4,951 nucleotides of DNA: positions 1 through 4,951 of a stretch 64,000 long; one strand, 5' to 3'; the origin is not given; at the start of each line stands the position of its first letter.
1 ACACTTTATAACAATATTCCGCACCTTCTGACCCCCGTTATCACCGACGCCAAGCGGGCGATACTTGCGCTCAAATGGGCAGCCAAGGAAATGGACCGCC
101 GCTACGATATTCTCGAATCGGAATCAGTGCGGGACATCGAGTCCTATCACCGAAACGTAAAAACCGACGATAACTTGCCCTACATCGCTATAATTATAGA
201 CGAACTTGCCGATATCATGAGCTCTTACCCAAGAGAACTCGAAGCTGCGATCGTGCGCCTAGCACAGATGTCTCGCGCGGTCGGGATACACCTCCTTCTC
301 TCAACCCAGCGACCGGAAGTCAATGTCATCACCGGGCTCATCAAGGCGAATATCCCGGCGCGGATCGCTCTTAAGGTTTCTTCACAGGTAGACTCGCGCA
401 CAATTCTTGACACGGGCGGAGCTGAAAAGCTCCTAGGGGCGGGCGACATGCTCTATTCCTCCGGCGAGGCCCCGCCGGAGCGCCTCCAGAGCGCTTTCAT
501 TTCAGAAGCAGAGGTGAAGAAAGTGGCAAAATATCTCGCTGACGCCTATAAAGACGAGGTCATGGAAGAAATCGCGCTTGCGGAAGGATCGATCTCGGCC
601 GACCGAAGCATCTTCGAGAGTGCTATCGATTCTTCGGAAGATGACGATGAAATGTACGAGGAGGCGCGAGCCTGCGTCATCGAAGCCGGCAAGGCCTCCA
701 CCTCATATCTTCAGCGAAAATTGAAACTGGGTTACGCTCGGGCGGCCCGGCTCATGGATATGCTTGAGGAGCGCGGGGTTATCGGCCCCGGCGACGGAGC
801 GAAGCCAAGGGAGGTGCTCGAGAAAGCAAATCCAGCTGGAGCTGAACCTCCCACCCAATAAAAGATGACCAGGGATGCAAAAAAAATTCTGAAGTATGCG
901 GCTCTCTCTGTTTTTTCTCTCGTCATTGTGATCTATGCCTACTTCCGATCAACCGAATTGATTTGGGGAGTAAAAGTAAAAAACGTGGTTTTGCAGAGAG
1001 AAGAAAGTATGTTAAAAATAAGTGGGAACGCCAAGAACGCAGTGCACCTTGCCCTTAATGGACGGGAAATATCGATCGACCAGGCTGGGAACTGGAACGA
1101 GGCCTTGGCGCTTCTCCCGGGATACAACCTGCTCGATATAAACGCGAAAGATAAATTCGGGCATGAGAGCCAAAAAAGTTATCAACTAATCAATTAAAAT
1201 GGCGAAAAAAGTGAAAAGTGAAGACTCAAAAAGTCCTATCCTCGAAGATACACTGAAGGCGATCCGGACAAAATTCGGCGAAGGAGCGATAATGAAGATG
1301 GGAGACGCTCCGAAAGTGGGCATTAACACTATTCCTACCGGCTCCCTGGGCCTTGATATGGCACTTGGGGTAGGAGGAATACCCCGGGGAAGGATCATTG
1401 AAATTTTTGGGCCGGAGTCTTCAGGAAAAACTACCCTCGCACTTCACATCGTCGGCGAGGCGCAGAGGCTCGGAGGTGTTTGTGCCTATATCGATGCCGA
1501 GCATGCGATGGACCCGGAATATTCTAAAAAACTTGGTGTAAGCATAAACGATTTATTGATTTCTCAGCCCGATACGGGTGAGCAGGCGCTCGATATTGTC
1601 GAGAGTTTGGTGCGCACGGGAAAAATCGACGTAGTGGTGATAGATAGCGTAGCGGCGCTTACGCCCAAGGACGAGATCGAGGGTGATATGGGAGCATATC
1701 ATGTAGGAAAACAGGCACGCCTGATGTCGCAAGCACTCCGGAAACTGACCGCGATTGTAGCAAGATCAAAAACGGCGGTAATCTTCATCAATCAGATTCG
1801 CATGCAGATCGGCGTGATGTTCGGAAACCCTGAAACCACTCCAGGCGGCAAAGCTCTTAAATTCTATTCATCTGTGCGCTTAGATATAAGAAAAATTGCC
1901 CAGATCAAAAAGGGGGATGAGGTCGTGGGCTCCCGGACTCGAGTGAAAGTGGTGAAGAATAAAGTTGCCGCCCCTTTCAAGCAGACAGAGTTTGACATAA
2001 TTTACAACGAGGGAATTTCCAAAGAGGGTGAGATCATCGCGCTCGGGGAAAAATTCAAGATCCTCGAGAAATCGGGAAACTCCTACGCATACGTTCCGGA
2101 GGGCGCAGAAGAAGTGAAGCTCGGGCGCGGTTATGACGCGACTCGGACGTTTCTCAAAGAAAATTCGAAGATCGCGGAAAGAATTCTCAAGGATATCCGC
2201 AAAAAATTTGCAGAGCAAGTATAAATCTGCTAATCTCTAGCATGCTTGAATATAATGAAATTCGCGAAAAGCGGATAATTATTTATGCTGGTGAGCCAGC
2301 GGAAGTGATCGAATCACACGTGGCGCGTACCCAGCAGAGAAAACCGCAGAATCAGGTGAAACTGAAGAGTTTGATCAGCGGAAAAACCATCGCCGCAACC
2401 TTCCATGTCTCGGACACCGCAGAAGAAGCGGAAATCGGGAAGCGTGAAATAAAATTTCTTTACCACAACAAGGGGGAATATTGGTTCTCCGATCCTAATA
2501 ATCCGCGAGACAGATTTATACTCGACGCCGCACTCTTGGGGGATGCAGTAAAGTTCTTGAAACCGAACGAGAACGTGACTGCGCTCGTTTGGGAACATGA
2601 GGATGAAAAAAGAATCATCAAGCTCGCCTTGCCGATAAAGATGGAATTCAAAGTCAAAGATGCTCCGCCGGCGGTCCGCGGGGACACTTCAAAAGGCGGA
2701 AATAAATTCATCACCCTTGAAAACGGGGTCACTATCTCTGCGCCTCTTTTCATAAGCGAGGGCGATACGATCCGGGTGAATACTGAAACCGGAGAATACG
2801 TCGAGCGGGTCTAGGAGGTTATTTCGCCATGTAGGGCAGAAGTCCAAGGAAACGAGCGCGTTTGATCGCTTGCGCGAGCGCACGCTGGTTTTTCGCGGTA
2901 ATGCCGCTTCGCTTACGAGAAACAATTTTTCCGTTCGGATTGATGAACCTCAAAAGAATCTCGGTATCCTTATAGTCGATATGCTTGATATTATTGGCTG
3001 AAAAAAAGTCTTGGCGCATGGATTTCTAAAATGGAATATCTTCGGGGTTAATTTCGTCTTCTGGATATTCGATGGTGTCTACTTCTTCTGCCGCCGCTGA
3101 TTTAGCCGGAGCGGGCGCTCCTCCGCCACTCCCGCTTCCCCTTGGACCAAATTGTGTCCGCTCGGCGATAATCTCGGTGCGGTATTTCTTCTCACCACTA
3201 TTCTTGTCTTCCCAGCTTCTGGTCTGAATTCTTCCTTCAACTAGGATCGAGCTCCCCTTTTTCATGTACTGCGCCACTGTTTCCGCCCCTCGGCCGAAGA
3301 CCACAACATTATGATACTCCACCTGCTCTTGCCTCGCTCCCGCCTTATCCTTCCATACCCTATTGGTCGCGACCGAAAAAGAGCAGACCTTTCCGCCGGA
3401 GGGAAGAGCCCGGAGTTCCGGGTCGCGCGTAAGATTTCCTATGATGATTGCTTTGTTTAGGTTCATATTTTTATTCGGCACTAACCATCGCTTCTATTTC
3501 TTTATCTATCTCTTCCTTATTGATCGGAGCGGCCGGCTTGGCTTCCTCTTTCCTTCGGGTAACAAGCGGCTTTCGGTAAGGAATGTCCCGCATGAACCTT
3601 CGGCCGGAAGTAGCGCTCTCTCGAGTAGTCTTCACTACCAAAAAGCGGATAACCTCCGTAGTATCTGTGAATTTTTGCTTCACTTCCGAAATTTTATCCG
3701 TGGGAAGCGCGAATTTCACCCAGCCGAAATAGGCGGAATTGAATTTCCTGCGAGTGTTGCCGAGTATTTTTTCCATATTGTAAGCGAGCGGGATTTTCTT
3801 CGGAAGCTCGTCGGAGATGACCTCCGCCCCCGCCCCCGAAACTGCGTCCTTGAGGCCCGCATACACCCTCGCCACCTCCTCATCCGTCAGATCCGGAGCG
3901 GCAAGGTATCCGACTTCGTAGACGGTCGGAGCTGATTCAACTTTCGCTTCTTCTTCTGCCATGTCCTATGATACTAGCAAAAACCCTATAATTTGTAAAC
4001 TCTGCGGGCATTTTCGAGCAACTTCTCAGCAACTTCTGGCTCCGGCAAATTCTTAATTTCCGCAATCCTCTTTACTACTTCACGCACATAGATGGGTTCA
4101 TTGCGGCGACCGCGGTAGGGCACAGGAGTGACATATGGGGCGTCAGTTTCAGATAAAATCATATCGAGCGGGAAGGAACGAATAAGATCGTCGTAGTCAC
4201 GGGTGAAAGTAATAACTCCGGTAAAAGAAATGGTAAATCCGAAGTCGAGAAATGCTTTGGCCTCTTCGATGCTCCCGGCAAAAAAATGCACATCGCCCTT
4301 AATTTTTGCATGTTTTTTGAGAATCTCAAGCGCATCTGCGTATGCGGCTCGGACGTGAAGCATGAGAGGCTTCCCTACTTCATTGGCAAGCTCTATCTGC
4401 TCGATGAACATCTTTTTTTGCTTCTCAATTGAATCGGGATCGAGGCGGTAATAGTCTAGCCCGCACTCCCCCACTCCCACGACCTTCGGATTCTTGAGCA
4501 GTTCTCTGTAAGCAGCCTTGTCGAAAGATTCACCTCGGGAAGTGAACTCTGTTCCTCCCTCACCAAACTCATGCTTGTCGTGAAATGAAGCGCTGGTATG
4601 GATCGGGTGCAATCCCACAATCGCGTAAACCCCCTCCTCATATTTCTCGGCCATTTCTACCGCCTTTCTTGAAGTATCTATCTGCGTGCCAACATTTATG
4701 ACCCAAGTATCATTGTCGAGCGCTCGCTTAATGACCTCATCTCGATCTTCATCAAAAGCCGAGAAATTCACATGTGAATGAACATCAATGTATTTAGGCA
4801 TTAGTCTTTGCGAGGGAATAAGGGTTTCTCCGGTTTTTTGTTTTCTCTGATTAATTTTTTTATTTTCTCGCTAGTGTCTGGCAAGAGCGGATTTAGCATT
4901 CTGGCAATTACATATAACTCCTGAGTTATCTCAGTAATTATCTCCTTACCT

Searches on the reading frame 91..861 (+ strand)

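Call 82: search_protein_families(library=pfam, proteins=[window:91-861:+], max_evalue=0.00001)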
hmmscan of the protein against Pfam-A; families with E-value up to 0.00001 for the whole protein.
window:91-861:+ (256 aa): 2 families
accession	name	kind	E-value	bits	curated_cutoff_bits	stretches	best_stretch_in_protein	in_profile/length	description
PF09397.16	FtsK_gamma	-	1.9e-28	98.4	30.6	1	183-243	1-61/63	Ftsk gamma domain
PF01580.24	FtsK_SpoIIIE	-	2e-12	47.5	24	1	1-76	116-220/221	FtsK/SpoIIIE family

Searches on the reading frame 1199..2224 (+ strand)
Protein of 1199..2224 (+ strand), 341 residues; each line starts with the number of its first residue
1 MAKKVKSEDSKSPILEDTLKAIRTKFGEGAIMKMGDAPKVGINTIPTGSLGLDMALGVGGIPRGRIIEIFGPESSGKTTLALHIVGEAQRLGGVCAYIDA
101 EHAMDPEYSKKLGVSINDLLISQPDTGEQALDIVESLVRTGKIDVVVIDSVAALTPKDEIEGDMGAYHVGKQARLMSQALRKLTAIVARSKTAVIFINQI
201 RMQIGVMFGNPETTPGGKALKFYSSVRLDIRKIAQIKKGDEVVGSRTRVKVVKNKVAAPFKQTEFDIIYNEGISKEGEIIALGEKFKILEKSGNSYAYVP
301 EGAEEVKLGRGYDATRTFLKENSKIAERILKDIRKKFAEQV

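Call 82: search_protein_families(library=pfam, proteins=[window:1199-2224:+], max_evalue=0.00001)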
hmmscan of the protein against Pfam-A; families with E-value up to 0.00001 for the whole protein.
window:1199-2224:+ (341 aa): 4 families
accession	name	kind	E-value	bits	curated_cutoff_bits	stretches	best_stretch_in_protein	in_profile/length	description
PF00154.27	RecA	-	2e-134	447.4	27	1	15-274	3-262/262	recA bacterial DNA recombination protein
PF08423.17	Rad51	-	1.9e-11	44.1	22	1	44-233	7-212/244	Rad51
PF21096.2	RecA_C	-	2.5e-10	40.8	27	1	277-337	1-56/57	RecA C-terminal domain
PF06745.19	ATPase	-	1.7e-08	34.6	26.6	1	45-104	1-60/231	KaiC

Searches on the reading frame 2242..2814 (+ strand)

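Call 82: search_protein_families(library=pfam, proteins=[window:2242-2814:+], max_evalue=0.00001)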
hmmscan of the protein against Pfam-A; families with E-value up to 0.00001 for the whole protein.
window:2242-2814:+ (190 aa): 2 families
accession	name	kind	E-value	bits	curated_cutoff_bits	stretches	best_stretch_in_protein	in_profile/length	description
PF09285.17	Elong-fact-P_C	-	1.9e-21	76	25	1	135-189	2-56/56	Elongation factor P, C-terminal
PF01132.26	EFP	-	2.4e-07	31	27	1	68-119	1-51/54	Elongation factor P (EF-P) OB domain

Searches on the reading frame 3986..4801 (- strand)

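Call 82: search_protein_families(library=pfam, proteins=[window:3986-4801:-], max_evalue=0.00001)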
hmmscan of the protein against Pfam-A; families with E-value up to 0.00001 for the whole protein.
window:3986-4801:- (271 aa): 1 family
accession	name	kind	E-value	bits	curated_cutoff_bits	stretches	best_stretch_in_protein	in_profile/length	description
PF01026.27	TatD_DNase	-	1.8e-76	257.4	27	1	5-270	1-253/253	TatD related DNase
